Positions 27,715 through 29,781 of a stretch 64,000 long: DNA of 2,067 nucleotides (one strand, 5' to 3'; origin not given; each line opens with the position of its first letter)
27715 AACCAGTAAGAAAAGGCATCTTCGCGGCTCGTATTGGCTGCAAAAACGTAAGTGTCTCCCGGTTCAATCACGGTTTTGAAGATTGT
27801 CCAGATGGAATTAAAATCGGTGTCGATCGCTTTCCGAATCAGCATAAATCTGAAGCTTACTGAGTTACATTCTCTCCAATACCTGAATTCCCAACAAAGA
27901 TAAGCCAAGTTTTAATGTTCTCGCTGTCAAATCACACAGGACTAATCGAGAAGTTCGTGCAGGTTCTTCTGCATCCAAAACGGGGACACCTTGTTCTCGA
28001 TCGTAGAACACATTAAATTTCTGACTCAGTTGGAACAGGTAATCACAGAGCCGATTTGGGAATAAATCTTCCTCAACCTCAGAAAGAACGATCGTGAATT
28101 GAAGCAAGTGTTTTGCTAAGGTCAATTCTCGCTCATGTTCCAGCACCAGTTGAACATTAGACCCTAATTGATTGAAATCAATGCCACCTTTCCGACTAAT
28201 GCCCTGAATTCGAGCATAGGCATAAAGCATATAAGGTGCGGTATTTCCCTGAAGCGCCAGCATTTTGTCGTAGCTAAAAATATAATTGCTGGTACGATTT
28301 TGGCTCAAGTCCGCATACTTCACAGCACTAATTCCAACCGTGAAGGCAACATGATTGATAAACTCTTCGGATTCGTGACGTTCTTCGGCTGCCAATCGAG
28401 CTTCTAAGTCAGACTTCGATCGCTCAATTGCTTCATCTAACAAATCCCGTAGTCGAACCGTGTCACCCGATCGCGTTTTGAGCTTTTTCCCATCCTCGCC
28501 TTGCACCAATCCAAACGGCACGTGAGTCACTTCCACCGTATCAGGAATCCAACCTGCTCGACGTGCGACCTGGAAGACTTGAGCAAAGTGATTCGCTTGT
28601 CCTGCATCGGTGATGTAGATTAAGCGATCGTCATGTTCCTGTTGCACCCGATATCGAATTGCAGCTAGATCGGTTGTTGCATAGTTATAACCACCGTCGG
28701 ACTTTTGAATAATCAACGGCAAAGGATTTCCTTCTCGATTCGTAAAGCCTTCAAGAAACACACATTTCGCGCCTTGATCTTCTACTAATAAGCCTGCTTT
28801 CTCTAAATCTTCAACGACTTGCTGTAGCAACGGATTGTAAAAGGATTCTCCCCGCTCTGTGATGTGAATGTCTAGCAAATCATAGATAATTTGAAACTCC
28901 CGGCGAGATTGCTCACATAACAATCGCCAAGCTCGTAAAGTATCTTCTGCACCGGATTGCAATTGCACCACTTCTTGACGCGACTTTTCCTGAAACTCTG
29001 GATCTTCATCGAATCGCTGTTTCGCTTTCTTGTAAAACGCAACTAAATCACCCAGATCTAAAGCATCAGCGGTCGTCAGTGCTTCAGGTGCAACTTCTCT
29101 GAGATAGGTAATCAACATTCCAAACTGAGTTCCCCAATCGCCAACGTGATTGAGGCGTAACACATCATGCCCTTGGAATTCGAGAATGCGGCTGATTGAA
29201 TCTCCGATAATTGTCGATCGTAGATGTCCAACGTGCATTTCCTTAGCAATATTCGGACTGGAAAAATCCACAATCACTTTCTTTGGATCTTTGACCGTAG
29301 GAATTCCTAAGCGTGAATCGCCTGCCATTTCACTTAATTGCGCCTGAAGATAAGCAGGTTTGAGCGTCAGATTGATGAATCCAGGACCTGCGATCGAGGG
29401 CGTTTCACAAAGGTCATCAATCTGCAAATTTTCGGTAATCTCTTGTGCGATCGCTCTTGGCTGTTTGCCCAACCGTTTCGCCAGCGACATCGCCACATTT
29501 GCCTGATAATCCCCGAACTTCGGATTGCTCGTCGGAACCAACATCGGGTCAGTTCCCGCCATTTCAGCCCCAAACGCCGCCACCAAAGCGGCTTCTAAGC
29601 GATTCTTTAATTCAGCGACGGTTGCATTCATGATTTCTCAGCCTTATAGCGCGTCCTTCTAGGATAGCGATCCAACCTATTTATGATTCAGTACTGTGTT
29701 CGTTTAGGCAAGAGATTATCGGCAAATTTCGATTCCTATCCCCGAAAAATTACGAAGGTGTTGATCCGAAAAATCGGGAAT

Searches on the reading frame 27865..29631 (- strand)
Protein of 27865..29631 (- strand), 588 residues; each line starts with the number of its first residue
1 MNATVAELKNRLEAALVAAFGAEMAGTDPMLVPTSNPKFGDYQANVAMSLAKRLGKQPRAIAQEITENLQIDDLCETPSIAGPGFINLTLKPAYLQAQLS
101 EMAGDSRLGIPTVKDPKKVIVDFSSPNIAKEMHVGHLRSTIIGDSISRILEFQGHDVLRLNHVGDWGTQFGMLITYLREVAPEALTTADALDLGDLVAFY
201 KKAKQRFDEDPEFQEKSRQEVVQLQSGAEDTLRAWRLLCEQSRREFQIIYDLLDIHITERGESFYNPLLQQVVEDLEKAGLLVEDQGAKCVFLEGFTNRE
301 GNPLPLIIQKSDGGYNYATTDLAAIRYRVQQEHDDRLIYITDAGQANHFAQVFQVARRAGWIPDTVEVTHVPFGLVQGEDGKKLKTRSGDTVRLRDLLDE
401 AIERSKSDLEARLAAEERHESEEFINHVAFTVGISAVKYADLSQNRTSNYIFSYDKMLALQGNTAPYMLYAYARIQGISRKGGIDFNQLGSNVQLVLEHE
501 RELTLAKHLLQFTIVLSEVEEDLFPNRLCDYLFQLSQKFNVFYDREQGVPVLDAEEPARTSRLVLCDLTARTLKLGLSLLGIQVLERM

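Call 65: search_protein_families(library=pfam, proteins=[window:27865-29631:-], max_evalue=0.00001)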
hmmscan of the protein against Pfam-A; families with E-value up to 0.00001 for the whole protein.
window:27865-29631:- (588 aa): 3 families
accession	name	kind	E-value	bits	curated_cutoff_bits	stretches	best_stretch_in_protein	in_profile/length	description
PF00750.26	tRNA-synt_1d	-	1.2e-131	439.3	23.3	1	111-454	14-349/349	tRNA synthetases class I (R), catalytic domain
PF05746.21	DALR_1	-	1.1e-32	113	22.3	1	468-588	1-117/117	DALR anticodon binding domain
PF03485.21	Arg_tRNA_synt_N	-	1.2e-24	87.1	21.5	1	7-90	2-85/85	Arginyl tRNA synthetase N terminal domain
